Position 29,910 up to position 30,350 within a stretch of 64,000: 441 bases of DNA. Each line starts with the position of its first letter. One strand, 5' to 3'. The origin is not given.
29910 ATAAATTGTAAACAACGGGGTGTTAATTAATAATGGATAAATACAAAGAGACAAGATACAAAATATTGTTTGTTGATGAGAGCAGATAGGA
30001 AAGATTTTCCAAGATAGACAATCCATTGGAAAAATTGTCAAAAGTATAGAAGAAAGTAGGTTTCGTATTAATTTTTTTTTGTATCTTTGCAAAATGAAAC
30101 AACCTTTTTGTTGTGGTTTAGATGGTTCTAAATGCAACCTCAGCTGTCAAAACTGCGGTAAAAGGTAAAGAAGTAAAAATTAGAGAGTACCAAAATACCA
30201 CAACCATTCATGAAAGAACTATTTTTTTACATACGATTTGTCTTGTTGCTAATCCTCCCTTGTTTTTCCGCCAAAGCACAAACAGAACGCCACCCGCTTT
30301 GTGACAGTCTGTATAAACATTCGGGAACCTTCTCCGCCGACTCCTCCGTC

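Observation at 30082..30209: Conserved ~50-90 nt leader element placed directly upstream of unrelated start codons (three copies)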

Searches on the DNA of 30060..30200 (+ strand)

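Call 30: search_dna_similar(query=window:30060-30200:+, collection=plasmids, mode=distant, max_evalue=0.01)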
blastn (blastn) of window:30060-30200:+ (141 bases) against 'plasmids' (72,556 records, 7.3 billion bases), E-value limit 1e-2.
No match.

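Call 31: search_dna_similar(query=window:30060-30200:+, collection=phages, mode=distant, max_evalue=0.01)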
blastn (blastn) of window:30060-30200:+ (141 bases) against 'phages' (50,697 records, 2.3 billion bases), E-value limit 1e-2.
No match.

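Call 75: build_rna_model(alignment_id=A2, structure=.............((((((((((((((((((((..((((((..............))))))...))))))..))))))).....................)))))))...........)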
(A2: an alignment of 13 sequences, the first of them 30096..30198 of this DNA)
Model R1 built from alignment A2 (13 sequences, 118 columns); structure: as given.
model positions 102; base pairs 26; branch points 0; effective number of sequences 1.58; information 0.59 bits per position. Calibrated on 0.2 Mb of random sequence (short: E-values are rough).
structure used (alignment columns):
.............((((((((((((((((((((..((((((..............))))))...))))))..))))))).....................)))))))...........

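Call 76: search_with_rna_model(model_id=R1, source=window, filters=off, max_evalue=10)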
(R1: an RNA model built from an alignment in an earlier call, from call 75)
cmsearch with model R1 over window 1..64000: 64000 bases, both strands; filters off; matches with E-value up to 10: 56.
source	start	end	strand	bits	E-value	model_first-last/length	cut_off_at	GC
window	30096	30197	+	102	1.4e-24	1-102/102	no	0.34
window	36259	36359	+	98.2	1.6e-23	1-102/102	no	0.32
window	37936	38025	+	69.9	8.6e-16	1-102/102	no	0.3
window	38007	38089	-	24.2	0.0027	1-102/102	no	0.25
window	52208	52312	+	16.1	0.44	1-102/102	no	0.29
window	2544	2591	+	15.4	0.7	1-102/102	no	0.29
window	56597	56666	+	15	0.9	1-102/102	no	0.24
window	60391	60470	+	14.8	1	1-102/102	no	0.26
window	29667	29701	-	14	1.7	1-102/102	no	0.23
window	1281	1332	+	13.8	1.9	1-102/102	no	0.21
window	28125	28210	-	13.6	2.1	1-102/102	no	0.28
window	62626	62711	+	13.6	2.2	1-102/102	no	0.29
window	17707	17789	+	13.5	2.3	1-102/102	no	0.3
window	32999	33039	-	13.3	2.6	1-102/102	no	0.17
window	47800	47841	-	13.3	2.7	1-102/102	no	0.26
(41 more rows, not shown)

- Hairpin arms: 30107-30127 and 30142-30162
- Apical loop: 30128-30141, containing GCAACCUC at 30134-30141
- A-rich linker: 30163-30182
- Tail: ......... at 30183-30191. CM 102 bits (call 76).
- Checked: It is degenerate and joined tail-to-tail with c3 (call 76, E=0.0027).

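Call 77: search_with_rna_model(model_id=R1, sources=[L002, L004, L030, L031, L033, L035, L037, L040, L041, L042, L043, L046, L048, L059, L060, L061, L064, L066, L067, L068, L069, L070, L052, L053, L056], max_evalue=1)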
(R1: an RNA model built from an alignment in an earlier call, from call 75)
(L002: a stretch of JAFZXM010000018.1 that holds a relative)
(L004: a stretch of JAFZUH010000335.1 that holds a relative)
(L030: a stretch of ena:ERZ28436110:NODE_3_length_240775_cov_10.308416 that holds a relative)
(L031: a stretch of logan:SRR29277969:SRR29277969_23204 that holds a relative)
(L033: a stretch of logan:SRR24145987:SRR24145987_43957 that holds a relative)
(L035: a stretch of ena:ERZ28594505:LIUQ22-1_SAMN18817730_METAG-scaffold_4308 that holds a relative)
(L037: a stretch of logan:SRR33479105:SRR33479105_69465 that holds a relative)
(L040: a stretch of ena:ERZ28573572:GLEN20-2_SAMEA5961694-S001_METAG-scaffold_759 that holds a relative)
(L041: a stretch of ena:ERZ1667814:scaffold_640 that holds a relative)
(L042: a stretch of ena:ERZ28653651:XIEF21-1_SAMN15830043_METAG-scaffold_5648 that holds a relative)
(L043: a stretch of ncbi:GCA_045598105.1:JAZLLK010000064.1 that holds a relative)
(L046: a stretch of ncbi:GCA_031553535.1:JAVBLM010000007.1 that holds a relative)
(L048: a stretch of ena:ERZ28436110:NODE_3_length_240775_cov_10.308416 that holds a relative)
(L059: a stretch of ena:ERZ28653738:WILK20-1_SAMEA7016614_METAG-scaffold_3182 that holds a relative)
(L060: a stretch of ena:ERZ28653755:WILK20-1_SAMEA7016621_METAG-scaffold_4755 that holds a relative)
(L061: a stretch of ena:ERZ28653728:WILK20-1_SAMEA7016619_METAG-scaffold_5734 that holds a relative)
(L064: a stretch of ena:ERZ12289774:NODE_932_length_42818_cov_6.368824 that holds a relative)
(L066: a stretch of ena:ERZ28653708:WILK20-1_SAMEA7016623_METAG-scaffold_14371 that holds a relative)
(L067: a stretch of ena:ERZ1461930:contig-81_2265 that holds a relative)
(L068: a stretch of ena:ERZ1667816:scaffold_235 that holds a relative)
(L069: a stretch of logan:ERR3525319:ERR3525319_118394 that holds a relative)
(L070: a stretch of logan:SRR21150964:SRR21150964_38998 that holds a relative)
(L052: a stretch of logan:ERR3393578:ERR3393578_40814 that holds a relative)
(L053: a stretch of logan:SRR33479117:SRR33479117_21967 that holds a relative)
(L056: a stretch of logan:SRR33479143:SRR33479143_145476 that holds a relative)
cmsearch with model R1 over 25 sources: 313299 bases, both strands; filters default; matches with E-value up to 1: 17.
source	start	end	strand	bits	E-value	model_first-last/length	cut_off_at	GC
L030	10775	10876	-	118.1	2.7e-28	1-102/102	no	0.33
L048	5928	6029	-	118.1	2.7e-28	1-102/102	no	0.33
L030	11674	11774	-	113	6.6e-27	1-102/102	no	0.34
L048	6827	6927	-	113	6.6e-27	1-102/102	no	0.34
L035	5506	5607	-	111.6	1.6e-26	1-102/102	no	0.36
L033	5547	5648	-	106.9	3.1e-25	1-102/102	no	0.34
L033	4740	4840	-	105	1e-24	1-102/102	no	0.34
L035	4699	4799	-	103.8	2.2e-24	1-102/102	no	0.33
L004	2859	2960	+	94.6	7.5e-22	1-102/102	no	0.32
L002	2825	2926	-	93.7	1.3e-21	1-102/102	no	0.31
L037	3716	3805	-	71.5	1.5e-15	1-102/102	no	0.32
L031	11046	11135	-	69.9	4.2e-15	1-102/102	no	0.3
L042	2623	2716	-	56.1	2.5e-11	1-102/102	no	0.3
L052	1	50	-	41.7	2.2e-07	1-50/102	3'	0.36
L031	12706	12744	-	33.8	3.2e-05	64-102/102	5'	0.26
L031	10981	11064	+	20.7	0.12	1-102/102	no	0.25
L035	4634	4717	+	20.7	0.12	1-102/102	no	0.25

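Call 81: search_with_rna_model(model_id=R1, sources=[window, L002, L004, L030, L033, L035, L037, L042], max_evalue=0.00001, make_alignment=true, show_alignments=0)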
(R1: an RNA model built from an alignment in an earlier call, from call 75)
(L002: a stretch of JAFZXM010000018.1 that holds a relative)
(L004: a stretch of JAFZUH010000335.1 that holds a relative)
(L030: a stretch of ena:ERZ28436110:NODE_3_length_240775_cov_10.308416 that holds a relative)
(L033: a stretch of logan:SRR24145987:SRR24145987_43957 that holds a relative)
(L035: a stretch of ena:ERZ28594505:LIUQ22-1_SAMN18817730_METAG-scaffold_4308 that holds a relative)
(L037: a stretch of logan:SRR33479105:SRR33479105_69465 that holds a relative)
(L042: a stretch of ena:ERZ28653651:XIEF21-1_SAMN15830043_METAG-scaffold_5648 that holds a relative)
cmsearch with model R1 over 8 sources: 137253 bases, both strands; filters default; matches with E-value up to 0.00001: 13.
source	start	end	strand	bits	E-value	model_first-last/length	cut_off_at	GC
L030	10775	10876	-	118.1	1.2e-28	1-102/102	no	0.33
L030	11674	11774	-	113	2.9e-27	1-102/102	no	0.34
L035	5506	5607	-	111.6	7.1e-27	1-102/102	no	0.36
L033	5547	5648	-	106.9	1.4e-25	1-102/102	no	0.34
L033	4740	4840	-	105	4.6e-25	1-102/102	no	0.34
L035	4699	4799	-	103.8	9.4e-25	1-102/102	no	0.33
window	30096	30197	+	102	3e-24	1-102/102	no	0.34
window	36259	36359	+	98.2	3.4e-23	1-102/102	no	0.32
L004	2859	2960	+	94.6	3.3e-22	1-102/102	no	0.32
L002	2825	2926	-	93.7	5.5e-22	1-102/102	no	0.31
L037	3716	3805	-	71.5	6.6e-16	1-102/102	no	0.32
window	37936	38025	+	69.9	1.8e-15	1-102/102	no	0.3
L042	2623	2716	-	56.1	1.1e-11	1-102/102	no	0.3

Alignment A3: 13 matches aligned to the model, 106 columns, each read 5' to 3' on its own strand. Consensus structure (alignment columns), stored with it:
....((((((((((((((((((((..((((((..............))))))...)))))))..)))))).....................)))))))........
